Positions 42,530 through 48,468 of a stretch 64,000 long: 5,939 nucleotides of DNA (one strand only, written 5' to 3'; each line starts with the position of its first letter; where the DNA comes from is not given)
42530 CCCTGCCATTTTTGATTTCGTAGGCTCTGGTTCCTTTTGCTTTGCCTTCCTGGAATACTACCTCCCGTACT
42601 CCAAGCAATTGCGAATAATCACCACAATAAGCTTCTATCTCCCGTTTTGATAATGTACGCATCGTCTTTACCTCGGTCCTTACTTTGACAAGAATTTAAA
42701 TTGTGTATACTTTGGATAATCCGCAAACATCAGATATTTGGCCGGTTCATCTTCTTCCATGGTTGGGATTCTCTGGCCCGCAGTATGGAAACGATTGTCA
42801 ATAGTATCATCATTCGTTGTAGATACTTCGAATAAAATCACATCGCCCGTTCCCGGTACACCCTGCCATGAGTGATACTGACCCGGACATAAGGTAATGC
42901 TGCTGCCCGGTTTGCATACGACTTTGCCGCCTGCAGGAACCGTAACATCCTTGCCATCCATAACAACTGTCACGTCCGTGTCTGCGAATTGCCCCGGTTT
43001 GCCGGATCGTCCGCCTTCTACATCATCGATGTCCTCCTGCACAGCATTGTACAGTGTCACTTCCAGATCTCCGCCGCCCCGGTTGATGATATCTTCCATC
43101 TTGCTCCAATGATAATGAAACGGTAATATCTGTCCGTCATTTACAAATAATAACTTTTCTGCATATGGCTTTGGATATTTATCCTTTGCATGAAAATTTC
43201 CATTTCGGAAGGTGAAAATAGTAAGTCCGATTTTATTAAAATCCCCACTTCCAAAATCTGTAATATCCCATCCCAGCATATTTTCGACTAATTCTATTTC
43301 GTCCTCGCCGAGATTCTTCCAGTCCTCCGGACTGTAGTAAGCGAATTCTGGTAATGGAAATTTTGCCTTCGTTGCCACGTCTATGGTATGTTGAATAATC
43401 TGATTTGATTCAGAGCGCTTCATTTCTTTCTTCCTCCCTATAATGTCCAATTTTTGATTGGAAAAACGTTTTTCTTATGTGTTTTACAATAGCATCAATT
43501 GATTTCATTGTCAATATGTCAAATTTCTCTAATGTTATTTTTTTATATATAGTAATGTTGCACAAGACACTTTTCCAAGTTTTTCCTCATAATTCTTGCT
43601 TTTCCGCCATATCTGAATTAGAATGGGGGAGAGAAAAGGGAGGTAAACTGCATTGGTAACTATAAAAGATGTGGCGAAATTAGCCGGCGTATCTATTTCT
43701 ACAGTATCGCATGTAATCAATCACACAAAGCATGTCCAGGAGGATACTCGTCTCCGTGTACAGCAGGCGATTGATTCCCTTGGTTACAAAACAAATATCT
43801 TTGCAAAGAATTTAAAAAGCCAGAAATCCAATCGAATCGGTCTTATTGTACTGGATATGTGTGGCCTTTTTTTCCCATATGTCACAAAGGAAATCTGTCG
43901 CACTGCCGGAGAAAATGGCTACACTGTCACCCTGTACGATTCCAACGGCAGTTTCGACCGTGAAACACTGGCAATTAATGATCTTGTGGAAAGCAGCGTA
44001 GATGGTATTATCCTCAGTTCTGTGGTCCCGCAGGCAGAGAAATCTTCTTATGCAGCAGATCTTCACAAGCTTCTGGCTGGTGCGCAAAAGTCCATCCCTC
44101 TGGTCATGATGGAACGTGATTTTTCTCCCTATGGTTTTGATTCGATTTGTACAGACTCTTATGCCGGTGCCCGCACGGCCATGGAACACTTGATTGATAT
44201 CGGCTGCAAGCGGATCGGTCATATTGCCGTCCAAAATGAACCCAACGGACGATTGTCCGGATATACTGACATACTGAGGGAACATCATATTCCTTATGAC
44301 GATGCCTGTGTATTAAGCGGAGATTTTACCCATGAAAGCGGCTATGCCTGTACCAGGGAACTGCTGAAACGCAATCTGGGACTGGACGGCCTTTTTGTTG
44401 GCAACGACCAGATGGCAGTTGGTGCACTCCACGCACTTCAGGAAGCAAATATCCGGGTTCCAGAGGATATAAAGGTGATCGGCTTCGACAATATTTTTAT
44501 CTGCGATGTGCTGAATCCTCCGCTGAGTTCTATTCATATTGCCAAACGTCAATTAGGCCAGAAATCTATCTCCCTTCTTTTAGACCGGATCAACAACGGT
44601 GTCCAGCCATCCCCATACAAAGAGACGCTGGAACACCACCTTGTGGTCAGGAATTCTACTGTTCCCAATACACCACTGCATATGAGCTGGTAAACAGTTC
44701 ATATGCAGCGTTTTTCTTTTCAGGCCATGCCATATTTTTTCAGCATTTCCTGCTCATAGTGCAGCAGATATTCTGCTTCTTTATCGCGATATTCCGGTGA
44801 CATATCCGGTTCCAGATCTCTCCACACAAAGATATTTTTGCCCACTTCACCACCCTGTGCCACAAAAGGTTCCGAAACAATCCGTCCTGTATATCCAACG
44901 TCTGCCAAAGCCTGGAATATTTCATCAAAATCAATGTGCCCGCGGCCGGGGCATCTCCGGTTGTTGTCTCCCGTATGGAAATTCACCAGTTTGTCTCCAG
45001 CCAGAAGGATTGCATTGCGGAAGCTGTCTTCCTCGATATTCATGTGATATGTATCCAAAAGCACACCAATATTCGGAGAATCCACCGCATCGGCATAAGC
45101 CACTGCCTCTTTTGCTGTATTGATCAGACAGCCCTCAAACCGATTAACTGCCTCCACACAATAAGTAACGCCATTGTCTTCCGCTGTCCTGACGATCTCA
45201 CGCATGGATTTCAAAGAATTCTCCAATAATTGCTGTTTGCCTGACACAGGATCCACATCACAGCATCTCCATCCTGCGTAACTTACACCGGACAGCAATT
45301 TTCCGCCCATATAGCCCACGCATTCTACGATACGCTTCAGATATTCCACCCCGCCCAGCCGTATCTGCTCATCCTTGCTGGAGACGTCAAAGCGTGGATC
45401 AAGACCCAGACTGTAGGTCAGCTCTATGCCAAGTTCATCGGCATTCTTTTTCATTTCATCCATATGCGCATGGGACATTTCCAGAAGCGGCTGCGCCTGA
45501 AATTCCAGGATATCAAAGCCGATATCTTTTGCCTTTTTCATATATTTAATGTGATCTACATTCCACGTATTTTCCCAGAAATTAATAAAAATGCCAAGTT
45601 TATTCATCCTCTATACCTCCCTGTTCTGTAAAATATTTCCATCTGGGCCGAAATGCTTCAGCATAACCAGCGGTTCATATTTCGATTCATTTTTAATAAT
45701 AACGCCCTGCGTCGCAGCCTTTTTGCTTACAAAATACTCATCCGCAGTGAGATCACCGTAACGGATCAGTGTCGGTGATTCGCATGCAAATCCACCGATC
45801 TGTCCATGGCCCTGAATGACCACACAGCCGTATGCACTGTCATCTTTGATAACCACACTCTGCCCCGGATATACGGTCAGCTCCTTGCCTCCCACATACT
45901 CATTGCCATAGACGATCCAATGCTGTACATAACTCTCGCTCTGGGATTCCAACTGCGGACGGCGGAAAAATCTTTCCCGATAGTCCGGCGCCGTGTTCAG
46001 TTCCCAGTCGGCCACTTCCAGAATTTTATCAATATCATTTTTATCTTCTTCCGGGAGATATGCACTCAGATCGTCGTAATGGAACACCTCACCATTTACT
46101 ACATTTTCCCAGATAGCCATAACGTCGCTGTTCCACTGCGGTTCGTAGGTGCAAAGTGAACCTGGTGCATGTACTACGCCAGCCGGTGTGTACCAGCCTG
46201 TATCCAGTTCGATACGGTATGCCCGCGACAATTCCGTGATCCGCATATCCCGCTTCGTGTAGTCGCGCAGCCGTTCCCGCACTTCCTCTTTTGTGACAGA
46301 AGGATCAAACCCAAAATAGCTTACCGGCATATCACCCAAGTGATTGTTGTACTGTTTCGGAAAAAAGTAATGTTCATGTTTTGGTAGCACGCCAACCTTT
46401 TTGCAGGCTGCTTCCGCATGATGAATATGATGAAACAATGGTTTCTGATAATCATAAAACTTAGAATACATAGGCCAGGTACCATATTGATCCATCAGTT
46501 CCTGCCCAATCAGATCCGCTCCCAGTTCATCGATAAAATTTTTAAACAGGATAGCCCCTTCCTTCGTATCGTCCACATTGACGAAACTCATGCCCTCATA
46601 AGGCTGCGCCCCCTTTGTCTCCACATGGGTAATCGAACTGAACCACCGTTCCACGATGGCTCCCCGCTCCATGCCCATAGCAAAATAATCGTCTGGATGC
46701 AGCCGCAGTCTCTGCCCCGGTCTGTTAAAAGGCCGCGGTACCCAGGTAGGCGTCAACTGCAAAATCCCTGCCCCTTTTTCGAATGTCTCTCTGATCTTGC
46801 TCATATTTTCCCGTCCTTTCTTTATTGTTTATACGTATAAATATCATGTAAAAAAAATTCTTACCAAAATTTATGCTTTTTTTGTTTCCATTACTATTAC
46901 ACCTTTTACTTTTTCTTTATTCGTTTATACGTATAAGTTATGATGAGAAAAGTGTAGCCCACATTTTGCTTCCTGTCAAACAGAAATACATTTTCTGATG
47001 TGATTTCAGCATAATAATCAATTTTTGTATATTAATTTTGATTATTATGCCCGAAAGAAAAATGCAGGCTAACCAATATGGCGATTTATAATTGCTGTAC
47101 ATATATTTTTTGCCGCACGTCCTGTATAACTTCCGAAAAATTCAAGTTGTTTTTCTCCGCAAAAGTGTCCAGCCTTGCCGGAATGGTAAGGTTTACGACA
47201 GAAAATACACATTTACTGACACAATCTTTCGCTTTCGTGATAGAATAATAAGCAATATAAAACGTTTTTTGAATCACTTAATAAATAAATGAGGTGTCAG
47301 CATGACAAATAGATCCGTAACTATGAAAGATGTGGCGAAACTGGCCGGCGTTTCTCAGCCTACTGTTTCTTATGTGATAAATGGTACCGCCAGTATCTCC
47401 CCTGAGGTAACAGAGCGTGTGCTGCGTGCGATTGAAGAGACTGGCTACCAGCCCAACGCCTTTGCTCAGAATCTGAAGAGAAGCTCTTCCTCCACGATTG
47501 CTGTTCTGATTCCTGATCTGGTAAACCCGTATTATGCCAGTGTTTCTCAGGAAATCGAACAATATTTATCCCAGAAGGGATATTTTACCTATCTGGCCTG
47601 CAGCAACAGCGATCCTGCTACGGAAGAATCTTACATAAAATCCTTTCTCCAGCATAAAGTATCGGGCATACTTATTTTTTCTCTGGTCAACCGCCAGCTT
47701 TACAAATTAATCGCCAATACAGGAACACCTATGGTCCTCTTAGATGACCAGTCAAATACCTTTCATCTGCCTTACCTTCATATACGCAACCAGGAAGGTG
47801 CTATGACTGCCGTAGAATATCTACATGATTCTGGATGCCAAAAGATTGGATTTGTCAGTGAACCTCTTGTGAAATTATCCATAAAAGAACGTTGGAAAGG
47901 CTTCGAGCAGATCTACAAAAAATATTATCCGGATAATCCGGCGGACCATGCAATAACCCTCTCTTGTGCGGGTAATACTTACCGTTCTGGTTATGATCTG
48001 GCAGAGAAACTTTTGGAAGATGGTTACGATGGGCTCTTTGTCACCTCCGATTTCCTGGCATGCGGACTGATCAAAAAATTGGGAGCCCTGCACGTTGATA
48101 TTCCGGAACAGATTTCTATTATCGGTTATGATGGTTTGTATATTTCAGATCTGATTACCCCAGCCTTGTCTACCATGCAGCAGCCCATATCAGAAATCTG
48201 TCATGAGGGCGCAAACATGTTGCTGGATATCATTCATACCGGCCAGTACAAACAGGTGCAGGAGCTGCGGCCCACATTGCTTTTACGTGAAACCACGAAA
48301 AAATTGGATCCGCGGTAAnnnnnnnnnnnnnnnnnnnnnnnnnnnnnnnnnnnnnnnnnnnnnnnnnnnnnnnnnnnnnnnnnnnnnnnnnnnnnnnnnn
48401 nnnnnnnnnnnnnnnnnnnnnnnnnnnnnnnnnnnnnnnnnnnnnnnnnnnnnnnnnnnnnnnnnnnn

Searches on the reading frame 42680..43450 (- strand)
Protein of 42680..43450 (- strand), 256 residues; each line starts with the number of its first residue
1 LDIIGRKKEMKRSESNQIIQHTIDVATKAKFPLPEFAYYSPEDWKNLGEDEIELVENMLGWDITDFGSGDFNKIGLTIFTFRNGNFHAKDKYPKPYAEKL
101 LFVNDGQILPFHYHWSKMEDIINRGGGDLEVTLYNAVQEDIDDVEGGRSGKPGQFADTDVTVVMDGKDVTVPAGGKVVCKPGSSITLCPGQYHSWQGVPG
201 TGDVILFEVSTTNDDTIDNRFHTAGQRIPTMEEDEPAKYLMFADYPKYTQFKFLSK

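Call 56: search_protein_families(library=pfam, proteins=[window:42680-43450:-])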
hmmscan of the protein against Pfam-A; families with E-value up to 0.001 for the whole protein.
window:42680-43450:- (256 aa): 1 family
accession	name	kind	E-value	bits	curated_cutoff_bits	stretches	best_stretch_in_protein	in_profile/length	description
PF07385.18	Lyx_isomer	-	1.8e-86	289.4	20.8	1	10-245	1-222/222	D-lyxose isomerase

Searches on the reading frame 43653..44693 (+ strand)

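Call 56: search_protein_families(library=pfam, proteins=[window:43653-44693:+])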
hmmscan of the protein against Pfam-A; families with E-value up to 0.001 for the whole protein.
window:43653-44693:+ (346 aa): 4 families
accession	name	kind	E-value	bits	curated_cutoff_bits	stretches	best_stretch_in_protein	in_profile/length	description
PF13377.12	Peripla_BP_3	-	1.1e-33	117.2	26.5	1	178-336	2-167/167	Periplasmic binding protein-like domain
PF00356.27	LacI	-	3.9e-20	71.8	27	1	3-48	1-46/46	Bacterial regulatory proteins, lacI family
PF00532.27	Peripla_BP_1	-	4.3e-17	62.9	22.2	1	61-315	3-263/281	Periplasmic binding proteins and sugar binding domain of LacI family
PF13407.12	Peripla_BP_4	-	2.7e-14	53.8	35.1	1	73-280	12-218/258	Periplasmic binding protein domain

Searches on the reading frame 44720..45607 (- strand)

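Call 56: search_protein_families(library=pfam, proteins=[window:44720-45607:-])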
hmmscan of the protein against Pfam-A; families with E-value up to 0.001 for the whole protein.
window:44720-45607:- (295 aa): 1 family
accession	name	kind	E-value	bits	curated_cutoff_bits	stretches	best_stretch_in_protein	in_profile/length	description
PF01261.30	AP_endonuc_2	-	5e-40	138.2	31.1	1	24-251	2-233/249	Xylose isomerase-like TIM barrel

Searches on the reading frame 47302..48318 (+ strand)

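Call 56: search_protein_families(library=pfam, proteins=[window:47302-48318:+])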
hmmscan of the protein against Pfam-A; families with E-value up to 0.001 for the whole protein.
window:47302-48318:+ (338 aa): 6 families
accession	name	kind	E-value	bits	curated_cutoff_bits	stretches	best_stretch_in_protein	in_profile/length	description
PF13377.12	Peripla_BP_3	-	2.5e-22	80.1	26.5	1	171-332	1-167/167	Periplasmic binding protein-like domain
PF00356.27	LacI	-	6.7e-18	64.7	27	1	7-52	1-46/46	Bacterial regulatory proteins, lacI family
PF00532.27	Peripla_BP_1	-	1.7e-17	64.2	22.2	1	64-313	2-263/281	Periplasmic binding proteins and sugar binding domain of LacI family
PF13407.12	Peripla_BP_4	-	1.2e-10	41.9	35.1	1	66-278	1-218/258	Periplasmic binding protein domain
PF01381.28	HTH_3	-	5e-06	26.9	23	1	6-43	10-47/55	Helix-turn-helix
PF13560.12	HTH_31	-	0.00011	22.9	27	1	5-44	14-54/64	Helix-turn-helix domain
